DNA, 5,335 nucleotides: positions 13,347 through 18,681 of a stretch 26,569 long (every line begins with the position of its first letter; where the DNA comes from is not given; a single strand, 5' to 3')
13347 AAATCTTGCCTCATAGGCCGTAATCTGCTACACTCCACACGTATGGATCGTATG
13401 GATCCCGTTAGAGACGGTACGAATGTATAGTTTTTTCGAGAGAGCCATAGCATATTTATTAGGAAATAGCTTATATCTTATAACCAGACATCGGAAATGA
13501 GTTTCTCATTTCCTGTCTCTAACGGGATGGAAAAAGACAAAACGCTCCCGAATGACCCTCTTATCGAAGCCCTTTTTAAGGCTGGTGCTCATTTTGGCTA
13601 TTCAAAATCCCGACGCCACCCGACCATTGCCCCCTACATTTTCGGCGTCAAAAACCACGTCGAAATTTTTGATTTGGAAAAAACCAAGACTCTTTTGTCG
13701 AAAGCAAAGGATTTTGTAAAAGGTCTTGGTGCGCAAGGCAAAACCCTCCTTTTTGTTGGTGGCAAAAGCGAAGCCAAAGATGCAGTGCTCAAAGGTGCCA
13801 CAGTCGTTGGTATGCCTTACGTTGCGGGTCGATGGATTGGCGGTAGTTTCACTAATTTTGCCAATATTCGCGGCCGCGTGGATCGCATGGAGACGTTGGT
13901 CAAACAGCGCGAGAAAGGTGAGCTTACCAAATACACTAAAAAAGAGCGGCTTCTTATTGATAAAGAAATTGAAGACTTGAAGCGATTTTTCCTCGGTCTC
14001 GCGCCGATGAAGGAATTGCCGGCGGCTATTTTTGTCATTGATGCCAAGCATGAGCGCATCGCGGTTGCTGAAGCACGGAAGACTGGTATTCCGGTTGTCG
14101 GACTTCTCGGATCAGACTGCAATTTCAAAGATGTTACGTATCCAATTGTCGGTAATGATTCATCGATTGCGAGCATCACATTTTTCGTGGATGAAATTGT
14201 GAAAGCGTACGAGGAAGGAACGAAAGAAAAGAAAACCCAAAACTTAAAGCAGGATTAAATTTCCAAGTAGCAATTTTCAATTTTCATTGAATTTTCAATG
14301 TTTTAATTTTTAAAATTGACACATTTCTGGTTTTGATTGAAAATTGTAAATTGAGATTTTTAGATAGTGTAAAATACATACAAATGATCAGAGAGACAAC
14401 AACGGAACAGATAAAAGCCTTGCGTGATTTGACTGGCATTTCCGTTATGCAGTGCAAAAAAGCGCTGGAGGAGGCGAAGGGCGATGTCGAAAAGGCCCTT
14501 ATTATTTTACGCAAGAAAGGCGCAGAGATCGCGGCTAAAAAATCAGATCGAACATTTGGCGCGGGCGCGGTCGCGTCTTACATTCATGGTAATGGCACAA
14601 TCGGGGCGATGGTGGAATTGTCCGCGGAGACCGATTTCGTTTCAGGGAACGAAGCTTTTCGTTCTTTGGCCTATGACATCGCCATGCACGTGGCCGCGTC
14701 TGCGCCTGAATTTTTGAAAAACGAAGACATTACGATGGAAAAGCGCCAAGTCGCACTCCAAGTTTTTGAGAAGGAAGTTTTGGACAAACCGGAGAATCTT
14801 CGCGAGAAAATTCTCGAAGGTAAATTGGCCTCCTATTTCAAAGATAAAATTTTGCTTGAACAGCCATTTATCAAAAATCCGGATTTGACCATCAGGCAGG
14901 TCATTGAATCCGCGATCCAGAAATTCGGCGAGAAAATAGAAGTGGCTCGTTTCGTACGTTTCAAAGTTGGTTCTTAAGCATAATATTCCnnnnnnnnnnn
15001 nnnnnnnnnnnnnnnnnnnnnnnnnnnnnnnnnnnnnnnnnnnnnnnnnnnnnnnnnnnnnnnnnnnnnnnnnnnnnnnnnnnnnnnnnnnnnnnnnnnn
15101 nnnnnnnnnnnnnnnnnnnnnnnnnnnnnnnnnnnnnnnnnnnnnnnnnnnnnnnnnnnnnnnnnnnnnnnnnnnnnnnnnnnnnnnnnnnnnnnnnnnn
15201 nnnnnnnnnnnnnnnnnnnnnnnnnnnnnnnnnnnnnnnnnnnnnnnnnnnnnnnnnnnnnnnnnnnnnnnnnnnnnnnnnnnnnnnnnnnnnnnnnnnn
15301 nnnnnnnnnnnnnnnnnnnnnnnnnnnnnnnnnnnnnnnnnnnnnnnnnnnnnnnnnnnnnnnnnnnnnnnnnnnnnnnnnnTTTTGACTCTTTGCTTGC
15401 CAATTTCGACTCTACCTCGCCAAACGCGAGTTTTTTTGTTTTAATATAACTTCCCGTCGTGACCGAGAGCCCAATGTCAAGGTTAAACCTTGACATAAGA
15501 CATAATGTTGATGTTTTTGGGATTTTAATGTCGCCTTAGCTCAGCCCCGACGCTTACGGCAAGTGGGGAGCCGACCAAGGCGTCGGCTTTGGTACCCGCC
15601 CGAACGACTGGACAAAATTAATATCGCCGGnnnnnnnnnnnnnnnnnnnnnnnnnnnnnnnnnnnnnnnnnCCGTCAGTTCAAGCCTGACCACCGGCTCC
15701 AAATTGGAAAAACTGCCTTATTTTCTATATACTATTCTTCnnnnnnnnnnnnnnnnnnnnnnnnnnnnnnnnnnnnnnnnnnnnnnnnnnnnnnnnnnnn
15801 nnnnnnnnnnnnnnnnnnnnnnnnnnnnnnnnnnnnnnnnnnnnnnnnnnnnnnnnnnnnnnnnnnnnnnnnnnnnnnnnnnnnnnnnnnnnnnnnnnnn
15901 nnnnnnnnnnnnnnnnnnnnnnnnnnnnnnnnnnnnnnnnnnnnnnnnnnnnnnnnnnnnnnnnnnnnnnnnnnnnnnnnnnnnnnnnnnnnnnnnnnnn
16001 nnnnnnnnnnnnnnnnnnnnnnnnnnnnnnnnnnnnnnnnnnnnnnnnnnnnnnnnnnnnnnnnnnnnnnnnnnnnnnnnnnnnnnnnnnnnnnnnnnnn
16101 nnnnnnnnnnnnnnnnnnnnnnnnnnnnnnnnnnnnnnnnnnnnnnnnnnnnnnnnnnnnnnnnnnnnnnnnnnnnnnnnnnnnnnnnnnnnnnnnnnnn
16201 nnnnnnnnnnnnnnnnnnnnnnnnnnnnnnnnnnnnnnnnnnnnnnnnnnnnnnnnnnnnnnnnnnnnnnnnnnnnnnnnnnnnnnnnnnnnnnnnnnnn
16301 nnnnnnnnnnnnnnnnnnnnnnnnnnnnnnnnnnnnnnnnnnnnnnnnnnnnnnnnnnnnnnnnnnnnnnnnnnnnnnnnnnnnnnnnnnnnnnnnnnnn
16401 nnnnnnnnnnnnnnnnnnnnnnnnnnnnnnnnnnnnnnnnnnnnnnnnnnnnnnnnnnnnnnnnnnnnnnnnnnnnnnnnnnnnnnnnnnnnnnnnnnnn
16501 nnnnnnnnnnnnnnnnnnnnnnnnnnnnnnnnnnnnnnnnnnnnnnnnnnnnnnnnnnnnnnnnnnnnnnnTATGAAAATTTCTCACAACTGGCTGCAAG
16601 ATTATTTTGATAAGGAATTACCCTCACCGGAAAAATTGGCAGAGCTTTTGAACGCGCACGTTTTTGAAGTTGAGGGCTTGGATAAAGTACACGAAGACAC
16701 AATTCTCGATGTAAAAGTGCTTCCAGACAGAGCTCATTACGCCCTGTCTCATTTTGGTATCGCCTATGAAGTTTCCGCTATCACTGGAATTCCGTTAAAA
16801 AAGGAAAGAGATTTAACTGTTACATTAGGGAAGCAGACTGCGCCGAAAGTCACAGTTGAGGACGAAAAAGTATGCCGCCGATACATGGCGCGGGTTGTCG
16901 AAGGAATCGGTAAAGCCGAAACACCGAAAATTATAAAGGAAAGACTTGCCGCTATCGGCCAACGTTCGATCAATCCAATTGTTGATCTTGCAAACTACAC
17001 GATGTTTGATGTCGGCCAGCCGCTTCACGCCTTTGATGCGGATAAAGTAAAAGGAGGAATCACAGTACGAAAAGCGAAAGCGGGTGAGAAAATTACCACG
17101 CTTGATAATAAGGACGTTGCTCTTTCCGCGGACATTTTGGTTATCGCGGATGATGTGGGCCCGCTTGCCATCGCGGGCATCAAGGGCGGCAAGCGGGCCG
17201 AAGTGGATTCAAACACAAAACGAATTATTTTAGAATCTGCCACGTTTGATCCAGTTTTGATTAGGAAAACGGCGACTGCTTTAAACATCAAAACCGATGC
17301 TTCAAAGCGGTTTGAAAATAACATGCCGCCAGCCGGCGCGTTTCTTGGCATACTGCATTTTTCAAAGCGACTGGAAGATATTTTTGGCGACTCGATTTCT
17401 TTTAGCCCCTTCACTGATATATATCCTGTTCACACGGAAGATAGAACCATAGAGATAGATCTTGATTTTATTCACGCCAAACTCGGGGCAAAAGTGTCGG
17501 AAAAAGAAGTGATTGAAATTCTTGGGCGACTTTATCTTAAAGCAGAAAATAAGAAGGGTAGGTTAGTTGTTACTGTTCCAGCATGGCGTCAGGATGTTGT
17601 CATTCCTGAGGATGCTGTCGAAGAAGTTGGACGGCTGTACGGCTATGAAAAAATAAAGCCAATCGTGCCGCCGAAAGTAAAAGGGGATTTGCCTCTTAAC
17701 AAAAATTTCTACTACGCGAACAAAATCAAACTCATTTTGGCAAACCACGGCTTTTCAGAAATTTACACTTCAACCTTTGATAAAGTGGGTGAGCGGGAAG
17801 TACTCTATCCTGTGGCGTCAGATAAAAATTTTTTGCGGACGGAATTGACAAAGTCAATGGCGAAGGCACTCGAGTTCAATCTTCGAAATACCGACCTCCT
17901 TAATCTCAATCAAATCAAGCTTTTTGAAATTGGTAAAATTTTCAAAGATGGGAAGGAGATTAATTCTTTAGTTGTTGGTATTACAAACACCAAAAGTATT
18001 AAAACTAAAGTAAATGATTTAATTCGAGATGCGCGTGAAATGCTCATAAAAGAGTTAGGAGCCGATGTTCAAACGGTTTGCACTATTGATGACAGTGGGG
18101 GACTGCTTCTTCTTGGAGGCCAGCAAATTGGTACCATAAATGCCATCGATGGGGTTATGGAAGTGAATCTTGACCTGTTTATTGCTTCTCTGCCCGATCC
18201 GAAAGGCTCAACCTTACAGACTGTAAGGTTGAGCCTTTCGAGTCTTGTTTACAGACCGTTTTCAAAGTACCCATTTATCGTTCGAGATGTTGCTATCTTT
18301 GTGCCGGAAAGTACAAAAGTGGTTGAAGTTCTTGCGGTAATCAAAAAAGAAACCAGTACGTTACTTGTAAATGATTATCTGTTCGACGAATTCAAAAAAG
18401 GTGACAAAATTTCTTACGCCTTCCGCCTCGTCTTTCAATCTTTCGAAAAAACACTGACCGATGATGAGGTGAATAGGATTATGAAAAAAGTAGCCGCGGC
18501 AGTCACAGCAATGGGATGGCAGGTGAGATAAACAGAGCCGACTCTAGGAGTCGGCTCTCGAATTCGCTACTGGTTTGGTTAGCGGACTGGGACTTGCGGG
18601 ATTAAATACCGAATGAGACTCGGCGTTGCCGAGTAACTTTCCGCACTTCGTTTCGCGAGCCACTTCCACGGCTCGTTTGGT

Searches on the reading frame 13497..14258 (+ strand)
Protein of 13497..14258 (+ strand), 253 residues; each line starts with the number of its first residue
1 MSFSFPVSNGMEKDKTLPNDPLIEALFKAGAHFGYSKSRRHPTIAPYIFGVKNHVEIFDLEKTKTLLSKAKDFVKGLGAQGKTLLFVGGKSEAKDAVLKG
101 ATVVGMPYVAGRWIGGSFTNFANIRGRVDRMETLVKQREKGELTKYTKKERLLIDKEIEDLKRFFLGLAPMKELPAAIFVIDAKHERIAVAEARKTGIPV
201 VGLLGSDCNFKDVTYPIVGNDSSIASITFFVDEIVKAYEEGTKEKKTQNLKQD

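Call 59: search_protein_families(library=pfam, proteins=[window:13497-14258:+], max_evalue=0.001)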
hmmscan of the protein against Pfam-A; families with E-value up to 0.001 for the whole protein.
window:13497-14258:+ (253 aa): 1 family
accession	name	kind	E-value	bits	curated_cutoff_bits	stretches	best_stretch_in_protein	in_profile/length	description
PF00318.25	Ribosomal_S2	-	9.7e-68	228.1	26.1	1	26-241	1-216/216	Ribosomal protein S2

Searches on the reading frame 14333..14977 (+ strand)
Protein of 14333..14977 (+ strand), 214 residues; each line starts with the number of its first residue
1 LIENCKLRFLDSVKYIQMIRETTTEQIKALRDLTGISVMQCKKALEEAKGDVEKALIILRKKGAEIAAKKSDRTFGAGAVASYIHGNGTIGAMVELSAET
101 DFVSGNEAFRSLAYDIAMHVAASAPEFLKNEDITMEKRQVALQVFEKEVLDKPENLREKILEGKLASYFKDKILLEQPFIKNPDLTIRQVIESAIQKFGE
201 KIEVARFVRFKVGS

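Call 59: search_protein_families(library=pfam, proteins=[window:14333-14977:+], max_evalue=0.001)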
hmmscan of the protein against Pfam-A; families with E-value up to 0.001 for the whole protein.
window:14333-14977:+ (214 aa): 3 families
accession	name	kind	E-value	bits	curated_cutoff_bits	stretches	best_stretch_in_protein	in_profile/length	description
PF00889.24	EF_TS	-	4.6e-32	111.7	27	1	59-213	60-203/204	Elongation factor TS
PF25025.1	EF-Ts_N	-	3.8e-06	27.2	33.2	1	18-56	8-47/60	Elongation factor Ts, mitochondrial, N-terminal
PF22566.2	UBA_8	-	3.8e-05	23.8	26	1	25-56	5-36/46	UBA-like domain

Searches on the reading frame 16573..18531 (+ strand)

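Call 59: search_protein_families(library=pfam, proteins=[window:16573-18531:+], max_evalue=0.001)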
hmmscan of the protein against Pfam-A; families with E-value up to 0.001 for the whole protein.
window:16573-18531:+ (652 aa): 4 families
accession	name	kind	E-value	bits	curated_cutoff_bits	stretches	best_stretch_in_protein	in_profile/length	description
PF03483.22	B3_4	-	2.3e-58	197.1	29.3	1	101-269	2-171/174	B3/4 domain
PF03147.19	FDX-ACB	-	5.5e-20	72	31.1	1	564-652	1-94/94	Ferredoxin-fold anticodon binding domain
PF03484.21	B5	-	3.4e-19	69.2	28.6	1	293-358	1-67/67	tRNA synthetase B5 domain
PF17759.6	tRNA_synthFbeta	-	3.2e-07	30.5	22.4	1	375-474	15-129/214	Phenylalanyl tRNA synthetase beta chain CLM domain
